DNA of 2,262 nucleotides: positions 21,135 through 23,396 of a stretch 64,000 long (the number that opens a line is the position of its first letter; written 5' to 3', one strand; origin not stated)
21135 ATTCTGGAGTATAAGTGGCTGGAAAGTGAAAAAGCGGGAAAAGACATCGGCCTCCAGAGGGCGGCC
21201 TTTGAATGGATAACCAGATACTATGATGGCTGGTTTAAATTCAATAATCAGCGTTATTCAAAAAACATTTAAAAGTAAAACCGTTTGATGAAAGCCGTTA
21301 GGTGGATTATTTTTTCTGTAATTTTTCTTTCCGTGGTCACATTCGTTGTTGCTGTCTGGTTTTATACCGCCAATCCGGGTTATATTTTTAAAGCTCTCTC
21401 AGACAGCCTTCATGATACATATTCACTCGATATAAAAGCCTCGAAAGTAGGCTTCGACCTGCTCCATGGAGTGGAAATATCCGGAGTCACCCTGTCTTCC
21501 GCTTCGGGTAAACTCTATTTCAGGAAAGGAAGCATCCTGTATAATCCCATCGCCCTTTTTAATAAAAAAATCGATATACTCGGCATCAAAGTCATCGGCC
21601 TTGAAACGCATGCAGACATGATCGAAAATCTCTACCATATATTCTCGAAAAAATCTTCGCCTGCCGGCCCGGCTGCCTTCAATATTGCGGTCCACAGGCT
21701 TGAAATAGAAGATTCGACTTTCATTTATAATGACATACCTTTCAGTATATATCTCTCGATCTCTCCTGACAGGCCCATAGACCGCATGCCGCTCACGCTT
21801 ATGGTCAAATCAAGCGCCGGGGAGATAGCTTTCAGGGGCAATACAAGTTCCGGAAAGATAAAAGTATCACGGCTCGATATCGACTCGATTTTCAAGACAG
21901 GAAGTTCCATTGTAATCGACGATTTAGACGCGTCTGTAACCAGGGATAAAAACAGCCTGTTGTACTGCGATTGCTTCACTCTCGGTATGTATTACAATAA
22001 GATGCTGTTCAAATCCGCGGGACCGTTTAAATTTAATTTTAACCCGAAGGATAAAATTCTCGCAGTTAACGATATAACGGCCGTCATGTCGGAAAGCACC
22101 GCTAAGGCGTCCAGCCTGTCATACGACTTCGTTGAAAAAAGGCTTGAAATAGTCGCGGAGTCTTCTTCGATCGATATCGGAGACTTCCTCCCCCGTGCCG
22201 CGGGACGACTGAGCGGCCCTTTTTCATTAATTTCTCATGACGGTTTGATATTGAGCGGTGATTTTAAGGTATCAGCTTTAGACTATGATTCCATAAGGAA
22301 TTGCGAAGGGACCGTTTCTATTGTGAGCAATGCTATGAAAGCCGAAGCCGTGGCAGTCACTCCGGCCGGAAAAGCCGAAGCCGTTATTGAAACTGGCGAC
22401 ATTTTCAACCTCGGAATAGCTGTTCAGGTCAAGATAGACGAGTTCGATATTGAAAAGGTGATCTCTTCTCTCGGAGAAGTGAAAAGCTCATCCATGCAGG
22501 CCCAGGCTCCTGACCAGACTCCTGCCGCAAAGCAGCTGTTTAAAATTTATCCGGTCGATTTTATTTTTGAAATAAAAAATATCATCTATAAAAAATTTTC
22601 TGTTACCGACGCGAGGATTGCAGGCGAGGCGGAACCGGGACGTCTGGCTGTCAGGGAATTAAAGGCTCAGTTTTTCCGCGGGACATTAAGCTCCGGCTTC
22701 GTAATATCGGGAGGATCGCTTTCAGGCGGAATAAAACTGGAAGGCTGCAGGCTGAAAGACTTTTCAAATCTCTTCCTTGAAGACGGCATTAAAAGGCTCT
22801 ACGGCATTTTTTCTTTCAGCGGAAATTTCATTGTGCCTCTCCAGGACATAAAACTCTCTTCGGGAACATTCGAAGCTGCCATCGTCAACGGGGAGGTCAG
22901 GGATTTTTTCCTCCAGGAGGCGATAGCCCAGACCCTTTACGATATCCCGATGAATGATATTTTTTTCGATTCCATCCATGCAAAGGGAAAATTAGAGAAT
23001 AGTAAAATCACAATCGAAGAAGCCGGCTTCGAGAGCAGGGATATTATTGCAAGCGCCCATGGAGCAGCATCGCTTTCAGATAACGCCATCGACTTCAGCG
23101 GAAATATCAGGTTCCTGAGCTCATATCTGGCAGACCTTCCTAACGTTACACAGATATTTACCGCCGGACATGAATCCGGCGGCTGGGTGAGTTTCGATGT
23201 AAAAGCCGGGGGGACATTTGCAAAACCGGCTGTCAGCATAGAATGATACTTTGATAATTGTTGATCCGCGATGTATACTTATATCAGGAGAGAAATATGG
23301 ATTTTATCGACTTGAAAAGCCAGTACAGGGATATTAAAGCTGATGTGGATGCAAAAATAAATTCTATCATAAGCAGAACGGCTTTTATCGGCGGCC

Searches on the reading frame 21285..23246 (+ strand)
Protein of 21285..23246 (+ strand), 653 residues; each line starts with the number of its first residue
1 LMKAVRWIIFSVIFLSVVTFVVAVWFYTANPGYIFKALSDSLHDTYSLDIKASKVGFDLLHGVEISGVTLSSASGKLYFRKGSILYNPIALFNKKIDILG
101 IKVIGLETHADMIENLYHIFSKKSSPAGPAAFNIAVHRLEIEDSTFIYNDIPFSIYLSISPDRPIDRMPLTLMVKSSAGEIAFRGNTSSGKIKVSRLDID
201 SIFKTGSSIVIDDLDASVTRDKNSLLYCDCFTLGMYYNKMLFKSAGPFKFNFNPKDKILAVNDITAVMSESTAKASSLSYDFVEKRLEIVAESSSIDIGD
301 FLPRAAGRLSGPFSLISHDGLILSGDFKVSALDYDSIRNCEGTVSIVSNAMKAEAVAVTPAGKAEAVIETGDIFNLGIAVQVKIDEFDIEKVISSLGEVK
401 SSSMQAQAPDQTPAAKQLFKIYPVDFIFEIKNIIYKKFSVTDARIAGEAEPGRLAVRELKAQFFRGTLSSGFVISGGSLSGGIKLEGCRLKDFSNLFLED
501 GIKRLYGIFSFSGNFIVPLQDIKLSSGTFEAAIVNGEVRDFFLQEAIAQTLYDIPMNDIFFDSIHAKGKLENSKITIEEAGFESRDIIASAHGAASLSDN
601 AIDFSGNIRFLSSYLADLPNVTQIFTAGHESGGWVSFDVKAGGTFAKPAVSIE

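Call 58: search_protein_families(library=pfam, proteins=[L100:3928-4599:+, L100:7612-8121:+, L100:182-1147:-], max_evalue=0.01)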
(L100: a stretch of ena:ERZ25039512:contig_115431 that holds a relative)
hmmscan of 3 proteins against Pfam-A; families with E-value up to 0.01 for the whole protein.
L100:3928-4599:+ (223 aa): 1 family
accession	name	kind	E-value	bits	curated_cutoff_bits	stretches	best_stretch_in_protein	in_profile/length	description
PF15333.11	TAF1D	-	0.0077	16.4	27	0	146-194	18-67/215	TATA box-binding protein-associated factor 1D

L100:7612-8121:+ (169 aa): 0 families

L100:182-1147:- (321 aa): 4 families
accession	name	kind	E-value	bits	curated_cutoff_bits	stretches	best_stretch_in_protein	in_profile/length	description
PF00589.27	Phage_integrase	-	3.6e-34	118.5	27.1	1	175-321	3-156/172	Phage integrase family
PF13495.12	Phage_int_SAM_4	-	1.3e-15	58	27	1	84-157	8-82/85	Phage integrase, N-terminal SAM-like domain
PF02899.23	Phage_int_SAM_1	-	0.00013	22.6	22.3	1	88-150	12-76/83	Phage integrase, N-terminal SAM-like domain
PF03085.20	RAP-1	-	0.0088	16.1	25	0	99-189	125-214/244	Rhoptry-associated protein 1 (RAP-1)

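Call 86: search_protein_families(library=ncbifam, proteins=[window:21285-23246:+], max_evalue=1e-10)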
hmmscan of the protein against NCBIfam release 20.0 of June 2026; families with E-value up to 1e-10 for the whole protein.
window:21285-23246:+ (653 aa): 0 families

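Call 102: search_protein_families(library=phrogs, proteins=[L100:3928-4599:+, L100:7612-8121:+], max_evalue=0.001)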
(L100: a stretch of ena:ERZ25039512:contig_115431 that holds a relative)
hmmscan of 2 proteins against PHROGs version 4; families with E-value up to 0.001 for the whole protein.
L100:3928-4599:+ (223 aa): 4 families
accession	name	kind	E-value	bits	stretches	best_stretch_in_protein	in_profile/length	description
phrog_11233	-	DNA, RNA and nucleotide metabolism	3.1e-34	119.7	1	4-120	3-120/297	replication initiation protein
phrog_6493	-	DNA, RNA and nucleotide metabolism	5.2e-15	56.5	1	9-174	16-180/261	DnaD-like helicase loader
phrog_428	-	DNA, RNA and nucleotide metabolism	2.4e-09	37.9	1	27-186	116-241/455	replication initiation protein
phrog_678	-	DNA, RNA and nucleotide metabolism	9.2e-05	23.1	1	29-180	66-186/346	replication initiation O-like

L100:7612-8121:+ (169 aa): 0 families
